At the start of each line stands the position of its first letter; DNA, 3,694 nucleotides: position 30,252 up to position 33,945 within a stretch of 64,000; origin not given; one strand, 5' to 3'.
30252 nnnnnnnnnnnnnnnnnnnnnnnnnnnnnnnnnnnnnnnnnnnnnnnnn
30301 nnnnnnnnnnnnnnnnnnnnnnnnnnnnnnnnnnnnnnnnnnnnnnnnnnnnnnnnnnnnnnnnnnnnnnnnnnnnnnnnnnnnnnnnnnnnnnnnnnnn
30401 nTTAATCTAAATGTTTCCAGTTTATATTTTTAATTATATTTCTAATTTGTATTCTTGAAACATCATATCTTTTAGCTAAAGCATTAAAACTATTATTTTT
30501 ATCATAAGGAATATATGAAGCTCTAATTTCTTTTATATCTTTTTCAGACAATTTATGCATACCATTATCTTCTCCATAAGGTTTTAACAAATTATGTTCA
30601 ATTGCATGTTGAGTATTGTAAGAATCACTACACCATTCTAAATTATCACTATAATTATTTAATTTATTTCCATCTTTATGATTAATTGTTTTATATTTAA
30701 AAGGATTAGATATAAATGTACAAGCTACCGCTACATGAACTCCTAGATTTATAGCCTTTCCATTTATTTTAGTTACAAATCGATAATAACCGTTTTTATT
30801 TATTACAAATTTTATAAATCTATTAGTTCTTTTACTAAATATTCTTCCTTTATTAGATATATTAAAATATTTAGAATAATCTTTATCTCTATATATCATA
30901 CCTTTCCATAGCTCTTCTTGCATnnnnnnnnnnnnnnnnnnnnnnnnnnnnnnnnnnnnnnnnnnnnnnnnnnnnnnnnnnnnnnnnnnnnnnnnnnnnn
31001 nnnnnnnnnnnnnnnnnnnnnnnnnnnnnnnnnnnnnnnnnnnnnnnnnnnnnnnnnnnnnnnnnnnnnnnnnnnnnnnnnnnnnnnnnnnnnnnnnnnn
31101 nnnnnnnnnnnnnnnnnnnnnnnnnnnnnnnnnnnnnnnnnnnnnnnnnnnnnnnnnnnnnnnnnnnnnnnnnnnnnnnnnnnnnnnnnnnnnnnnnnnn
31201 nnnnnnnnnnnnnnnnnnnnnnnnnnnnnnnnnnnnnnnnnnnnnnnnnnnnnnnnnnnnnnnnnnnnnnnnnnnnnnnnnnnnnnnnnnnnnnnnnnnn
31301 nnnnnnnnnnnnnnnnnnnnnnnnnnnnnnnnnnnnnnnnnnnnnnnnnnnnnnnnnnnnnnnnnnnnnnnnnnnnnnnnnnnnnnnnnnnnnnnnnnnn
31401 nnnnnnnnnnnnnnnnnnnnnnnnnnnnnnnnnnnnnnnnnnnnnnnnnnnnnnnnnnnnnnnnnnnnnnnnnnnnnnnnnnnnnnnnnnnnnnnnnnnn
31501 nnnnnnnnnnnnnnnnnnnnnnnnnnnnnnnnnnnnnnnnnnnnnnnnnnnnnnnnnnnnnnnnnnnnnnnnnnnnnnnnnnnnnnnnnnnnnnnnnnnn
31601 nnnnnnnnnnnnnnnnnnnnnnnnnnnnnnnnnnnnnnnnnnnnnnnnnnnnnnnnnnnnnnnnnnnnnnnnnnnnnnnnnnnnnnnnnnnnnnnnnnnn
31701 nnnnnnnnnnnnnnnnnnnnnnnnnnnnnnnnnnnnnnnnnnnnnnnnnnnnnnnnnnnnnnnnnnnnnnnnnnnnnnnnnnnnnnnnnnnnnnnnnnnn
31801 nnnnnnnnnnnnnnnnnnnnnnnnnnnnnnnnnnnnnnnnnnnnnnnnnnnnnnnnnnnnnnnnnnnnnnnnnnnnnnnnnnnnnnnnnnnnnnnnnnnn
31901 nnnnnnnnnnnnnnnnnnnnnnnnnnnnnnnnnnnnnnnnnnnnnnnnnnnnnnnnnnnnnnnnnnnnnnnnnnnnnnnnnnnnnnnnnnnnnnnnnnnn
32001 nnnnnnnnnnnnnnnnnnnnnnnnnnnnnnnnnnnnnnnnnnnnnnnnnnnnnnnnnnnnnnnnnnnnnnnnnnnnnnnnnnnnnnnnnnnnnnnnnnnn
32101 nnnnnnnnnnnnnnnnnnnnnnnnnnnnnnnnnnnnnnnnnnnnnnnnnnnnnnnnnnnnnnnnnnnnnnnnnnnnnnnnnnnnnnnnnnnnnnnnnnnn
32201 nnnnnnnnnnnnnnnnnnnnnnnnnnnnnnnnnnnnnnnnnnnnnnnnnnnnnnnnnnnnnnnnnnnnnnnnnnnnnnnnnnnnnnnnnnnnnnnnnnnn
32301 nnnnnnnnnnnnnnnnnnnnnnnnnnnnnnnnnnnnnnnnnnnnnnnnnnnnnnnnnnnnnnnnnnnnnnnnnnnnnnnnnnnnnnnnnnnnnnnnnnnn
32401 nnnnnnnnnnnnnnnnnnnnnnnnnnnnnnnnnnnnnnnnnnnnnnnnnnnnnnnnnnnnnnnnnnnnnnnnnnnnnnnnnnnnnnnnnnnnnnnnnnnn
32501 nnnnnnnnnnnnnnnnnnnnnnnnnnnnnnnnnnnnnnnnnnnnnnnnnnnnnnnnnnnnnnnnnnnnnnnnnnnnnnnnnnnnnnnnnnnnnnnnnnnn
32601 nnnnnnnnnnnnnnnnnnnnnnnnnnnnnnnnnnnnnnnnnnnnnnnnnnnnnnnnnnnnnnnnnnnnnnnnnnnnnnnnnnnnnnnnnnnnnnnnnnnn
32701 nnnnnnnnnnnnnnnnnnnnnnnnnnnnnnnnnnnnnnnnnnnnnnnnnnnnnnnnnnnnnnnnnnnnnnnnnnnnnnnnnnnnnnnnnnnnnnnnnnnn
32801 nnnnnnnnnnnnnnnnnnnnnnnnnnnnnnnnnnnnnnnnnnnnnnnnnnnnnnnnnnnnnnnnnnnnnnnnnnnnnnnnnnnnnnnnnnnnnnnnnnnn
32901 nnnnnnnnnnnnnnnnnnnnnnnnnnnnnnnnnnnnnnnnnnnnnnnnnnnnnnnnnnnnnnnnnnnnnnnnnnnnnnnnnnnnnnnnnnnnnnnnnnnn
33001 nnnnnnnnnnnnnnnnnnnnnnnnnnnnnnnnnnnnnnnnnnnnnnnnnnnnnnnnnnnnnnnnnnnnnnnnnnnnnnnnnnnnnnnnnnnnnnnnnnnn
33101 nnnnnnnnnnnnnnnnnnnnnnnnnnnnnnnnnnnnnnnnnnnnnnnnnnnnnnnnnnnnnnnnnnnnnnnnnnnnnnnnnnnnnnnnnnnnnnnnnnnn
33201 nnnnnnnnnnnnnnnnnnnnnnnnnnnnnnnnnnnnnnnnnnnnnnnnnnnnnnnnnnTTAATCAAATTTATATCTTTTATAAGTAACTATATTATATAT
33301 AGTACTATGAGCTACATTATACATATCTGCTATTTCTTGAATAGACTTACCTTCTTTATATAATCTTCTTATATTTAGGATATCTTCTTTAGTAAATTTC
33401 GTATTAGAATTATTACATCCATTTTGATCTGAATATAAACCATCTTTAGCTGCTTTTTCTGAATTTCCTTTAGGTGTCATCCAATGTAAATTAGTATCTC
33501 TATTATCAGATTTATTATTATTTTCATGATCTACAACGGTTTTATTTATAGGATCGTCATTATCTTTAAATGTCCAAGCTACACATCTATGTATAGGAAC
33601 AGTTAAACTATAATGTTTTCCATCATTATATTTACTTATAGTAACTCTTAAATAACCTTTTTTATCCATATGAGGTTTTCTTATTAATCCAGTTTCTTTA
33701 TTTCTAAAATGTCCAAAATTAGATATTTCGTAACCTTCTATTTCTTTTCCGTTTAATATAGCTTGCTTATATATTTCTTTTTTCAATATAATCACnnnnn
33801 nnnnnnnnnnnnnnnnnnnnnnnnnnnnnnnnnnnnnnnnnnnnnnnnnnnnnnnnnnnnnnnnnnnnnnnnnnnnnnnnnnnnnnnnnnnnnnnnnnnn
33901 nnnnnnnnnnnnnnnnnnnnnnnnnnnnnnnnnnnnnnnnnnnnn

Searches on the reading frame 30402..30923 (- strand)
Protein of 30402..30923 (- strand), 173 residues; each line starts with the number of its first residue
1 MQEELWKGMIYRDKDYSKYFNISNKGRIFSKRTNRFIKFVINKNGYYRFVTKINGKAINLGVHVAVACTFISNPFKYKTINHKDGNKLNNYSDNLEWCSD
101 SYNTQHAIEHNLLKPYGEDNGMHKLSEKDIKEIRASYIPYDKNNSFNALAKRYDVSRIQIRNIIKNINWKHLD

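Call 32: search_protein_families(library=pfam, proteins=[window:30402-30923:-], max_evalue=0.01)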
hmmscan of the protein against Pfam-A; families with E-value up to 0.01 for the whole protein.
window:30402-30923:- (173 aa): 3 families
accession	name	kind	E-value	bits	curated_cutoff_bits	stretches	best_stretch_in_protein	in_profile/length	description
PF07463.16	NUMOD4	-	6.4e-07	30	23.4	1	14-48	7-45/49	NUMOD4 motif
PF13392.12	HNH_3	-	7e-06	26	24.8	1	78-104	19-45/46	HNH endonuclease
PF12824.13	MRP-L20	-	0.0065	17.1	30.4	1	121-166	82-127/164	Mitochondrial ribosomal protein subunit L20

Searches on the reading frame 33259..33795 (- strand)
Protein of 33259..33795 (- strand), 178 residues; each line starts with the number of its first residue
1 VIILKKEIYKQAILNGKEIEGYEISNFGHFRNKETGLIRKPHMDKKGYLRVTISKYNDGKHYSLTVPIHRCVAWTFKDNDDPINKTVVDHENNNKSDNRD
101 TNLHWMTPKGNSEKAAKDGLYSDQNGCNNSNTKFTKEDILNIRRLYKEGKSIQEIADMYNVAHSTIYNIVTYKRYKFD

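Call 50: search_protein_families(library=pfam, proteins=[window:33259-33795:-], max_evalue=0.01)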
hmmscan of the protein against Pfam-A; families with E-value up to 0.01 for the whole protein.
window:33259-33795:- (178 aa): 9 families
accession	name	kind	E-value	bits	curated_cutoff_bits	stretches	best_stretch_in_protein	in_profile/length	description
PF02796.21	HTH_7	-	2.3e-08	34.5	23.8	1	133-168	5-40/45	Helix-turn-helix domain of resolvase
PF07463.16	NUMOD4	-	3e-08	34.2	23.4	1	17-53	7-48/49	NUMOD4 motif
PF13936.12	HTH_38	-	4e-07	30.1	27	1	135-168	6-39/44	Helix-turn-helix domain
PF13392.12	HNH_3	-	6.5e-06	26.1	24.8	1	82-112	16-45/46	HNH endonuclease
PF13384.12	HTH_23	-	2.8e-05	24.2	24.6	1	144-170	12-38/50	Homeodomain-like domain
PF04218.19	CENP-B_N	-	8.8e-05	22.5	21.2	1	140-174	13-47/53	CENP-B N-terminal DNA-binding domain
PF25292.1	Beta-prop_CGLA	-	0.00052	20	26.8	1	58-148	53-144/316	Lambda-carrageenase beta-propeller domain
PF14493.12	HTH_40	-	0.0021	18.8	27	1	144-168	7-31/89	Helix-turn-helix domain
PF13542.12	HTH_Tnp_ISL3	-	0.0093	15.9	27.4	0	145-171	23-48/51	Helix-turn-helix domain of transposase family ISL3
